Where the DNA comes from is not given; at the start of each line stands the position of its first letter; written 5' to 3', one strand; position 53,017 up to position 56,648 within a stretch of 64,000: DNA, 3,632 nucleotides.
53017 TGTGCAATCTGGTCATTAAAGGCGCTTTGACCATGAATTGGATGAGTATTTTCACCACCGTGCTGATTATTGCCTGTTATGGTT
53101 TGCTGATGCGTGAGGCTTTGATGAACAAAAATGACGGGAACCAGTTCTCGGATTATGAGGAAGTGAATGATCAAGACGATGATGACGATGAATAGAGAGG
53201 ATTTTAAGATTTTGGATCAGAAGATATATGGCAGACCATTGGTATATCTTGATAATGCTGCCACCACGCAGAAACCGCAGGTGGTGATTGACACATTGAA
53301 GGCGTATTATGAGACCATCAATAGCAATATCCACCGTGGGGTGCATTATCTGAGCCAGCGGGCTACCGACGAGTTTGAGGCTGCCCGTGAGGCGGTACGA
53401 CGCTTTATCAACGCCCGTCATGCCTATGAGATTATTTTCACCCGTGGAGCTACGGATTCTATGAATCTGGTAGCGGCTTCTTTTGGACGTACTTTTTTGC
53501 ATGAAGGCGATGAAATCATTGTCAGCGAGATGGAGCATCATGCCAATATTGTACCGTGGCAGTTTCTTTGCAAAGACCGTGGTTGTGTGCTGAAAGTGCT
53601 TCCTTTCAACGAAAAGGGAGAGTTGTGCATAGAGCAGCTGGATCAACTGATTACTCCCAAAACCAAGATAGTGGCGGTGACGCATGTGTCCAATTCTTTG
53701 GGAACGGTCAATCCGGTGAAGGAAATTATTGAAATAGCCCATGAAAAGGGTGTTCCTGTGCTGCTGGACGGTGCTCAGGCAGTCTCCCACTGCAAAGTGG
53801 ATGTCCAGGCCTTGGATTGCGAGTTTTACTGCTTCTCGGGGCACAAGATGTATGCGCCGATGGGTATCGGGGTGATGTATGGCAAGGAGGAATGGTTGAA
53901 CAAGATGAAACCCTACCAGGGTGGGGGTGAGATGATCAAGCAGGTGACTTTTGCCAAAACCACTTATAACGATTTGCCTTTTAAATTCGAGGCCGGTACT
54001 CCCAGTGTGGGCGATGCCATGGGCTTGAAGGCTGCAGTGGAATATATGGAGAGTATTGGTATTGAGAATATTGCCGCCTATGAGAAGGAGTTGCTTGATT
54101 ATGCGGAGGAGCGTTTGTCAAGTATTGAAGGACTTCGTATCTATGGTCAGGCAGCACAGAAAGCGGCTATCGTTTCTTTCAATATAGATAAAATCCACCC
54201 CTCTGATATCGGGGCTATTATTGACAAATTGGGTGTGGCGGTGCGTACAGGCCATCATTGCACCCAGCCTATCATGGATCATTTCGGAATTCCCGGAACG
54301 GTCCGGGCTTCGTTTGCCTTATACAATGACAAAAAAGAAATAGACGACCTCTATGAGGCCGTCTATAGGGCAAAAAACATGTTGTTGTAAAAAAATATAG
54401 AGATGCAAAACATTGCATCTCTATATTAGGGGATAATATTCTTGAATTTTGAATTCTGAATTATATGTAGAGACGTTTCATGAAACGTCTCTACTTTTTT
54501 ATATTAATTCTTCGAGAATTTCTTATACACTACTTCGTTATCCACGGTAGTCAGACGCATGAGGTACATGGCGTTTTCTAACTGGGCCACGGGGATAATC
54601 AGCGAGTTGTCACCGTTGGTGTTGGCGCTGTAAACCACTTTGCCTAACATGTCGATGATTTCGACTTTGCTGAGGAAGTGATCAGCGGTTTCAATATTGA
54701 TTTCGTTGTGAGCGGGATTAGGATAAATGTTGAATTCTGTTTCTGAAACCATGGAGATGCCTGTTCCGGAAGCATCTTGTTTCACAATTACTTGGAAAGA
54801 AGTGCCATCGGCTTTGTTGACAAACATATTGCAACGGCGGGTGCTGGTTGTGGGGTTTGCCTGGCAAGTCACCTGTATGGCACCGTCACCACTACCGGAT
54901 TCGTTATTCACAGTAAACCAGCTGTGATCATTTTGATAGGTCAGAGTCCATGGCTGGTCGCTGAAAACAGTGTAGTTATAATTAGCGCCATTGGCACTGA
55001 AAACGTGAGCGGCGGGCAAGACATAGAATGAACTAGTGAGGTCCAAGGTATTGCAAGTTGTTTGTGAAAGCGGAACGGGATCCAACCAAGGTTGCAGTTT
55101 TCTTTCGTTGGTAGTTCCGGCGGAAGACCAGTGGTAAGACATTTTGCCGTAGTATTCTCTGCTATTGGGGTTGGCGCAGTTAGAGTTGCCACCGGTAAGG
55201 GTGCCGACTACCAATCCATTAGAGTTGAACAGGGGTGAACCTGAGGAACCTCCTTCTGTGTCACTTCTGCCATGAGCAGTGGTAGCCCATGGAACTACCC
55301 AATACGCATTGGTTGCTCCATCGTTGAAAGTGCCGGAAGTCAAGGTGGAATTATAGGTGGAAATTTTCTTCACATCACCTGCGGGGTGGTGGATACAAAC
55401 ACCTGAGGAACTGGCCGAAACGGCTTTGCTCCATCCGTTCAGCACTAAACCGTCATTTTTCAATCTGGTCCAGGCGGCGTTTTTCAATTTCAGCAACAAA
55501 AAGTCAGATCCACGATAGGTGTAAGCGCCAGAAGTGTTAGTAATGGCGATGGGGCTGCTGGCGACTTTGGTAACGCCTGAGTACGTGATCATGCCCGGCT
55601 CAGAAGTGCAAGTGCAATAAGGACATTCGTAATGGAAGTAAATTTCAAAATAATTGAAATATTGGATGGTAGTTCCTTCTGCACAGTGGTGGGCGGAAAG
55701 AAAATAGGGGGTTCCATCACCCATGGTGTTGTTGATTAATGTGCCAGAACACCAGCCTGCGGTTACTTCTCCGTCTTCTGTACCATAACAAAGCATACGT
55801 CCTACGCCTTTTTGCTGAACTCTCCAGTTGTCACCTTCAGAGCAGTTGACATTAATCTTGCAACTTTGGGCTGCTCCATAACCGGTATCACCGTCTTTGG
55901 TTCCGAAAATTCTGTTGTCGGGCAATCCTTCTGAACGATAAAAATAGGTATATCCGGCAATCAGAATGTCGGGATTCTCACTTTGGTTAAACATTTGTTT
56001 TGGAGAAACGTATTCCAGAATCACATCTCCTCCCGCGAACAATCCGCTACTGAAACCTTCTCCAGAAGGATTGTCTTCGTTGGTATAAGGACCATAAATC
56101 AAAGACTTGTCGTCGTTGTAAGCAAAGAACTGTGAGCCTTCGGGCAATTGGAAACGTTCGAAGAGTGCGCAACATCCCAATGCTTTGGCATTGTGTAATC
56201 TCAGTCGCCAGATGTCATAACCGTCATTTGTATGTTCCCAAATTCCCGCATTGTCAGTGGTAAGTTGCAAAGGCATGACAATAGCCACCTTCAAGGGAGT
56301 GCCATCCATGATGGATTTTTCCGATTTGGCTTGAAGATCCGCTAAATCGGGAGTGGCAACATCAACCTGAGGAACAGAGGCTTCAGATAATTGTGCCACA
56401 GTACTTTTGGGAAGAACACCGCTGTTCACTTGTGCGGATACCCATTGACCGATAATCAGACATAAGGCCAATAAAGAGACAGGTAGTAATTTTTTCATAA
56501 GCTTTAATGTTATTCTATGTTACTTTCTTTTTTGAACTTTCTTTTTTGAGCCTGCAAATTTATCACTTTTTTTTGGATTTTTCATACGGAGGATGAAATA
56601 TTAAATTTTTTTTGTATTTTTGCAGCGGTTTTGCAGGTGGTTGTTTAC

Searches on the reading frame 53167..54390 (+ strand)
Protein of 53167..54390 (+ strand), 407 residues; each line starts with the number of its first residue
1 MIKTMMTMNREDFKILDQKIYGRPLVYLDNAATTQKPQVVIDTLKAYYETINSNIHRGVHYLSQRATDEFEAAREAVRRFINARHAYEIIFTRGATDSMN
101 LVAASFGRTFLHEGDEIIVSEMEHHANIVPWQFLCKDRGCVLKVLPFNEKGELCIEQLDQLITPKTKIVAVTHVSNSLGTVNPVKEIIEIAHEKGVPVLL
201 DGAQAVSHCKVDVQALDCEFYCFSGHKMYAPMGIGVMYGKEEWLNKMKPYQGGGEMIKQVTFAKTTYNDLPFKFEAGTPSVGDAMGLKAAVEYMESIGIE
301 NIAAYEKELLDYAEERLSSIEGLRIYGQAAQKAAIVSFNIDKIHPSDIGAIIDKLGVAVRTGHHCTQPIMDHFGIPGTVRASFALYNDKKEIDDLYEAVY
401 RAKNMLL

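Call 20: search_protein_families(library=pfam, proteins=[window:53167-54390:+], max_evalue=0.001)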
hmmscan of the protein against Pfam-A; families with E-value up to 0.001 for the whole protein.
window:53167-54390:+ (407 aa): 5 families
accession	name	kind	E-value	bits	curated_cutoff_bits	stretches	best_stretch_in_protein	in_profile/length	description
PF00266.25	Aminotran_5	-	3.3e-150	500.6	21.5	1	26-395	1-371/371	Aminotransferase class-V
PF00155.27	Aminotran_1_2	-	1e-08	35.3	19.7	1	68-246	42-240/361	Aminotransferase class I and II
PF01041.23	DegT_DnrJ_EryC1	-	3.6e-08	33.5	19.8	1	65-207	24-151/360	DegT/DnrJ/EryC1/StrS aminotransferase family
PF01212.27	Beta_elim_lyase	-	9e-08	32.2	27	1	108-249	65-221/288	Beta-eliminating lyase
PF01053.26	Cys_Met_Meta_PP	-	1e-05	24.7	27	1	108-203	85-175/381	Cys/Met metabolism PLP-dependent enzyme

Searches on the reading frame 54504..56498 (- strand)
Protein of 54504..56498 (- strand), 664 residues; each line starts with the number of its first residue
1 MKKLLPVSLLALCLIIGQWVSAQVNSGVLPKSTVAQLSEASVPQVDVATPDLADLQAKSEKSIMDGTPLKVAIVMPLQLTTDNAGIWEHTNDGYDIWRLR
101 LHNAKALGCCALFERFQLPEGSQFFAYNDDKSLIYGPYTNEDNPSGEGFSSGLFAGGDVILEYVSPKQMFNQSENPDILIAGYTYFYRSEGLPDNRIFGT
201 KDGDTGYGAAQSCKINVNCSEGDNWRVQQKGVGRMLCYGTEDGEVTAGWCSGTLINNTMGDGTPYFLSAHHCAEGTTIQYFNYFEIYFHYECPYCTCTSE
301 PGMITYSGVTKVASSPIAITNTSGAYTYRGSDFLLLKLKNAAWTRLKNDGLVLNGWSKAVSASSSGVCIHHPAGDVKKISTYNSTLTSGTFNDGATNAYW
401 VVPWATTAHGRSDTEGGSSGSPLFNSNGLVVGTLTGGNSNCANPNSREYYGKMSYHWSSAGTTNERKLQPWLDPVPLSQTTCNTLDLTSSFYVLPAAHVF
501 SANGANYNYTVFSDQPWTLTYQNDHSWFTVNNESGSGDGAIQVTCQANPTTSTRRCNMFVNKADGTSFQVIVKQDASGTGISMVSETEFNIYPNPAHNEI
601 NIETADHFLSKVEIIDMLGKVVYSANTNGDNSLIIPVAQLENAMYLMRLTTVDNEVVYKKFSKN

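Call 20: search_protein_families(library=pfam, proteins=[window:54504-56498:-], max_evalue=0.001)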
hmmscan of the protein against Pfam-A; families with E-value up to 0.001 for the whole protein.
window:54504-56498:- (664 aa): 4 families
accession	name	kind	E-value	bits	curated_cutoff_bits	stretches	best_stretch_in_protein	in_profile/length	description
PF18962.6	Por_Secre_tail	-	1.4e-13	51.3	27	1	591-661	1-73/75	Secretion system C-terminal sorting domain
PF13365.12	Trypsin_2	-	3.2e-06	28.4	27.6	1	250-432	1-143/144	Trypsin-like peptidase domain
PF00089.32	Trypsin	-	3.2e-05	24.3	20.6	0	249-454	26-214/220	Trypsin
PF13004.13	BACON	-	0.0008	19.8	25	1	523-574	7-60/61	Putative binding domain, N-terminal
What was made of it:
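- Checked: The type-A CTD trypsin-like protease at 54504-56498 is confirmed (Por_Secre_tail, 51 bits; call 20).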
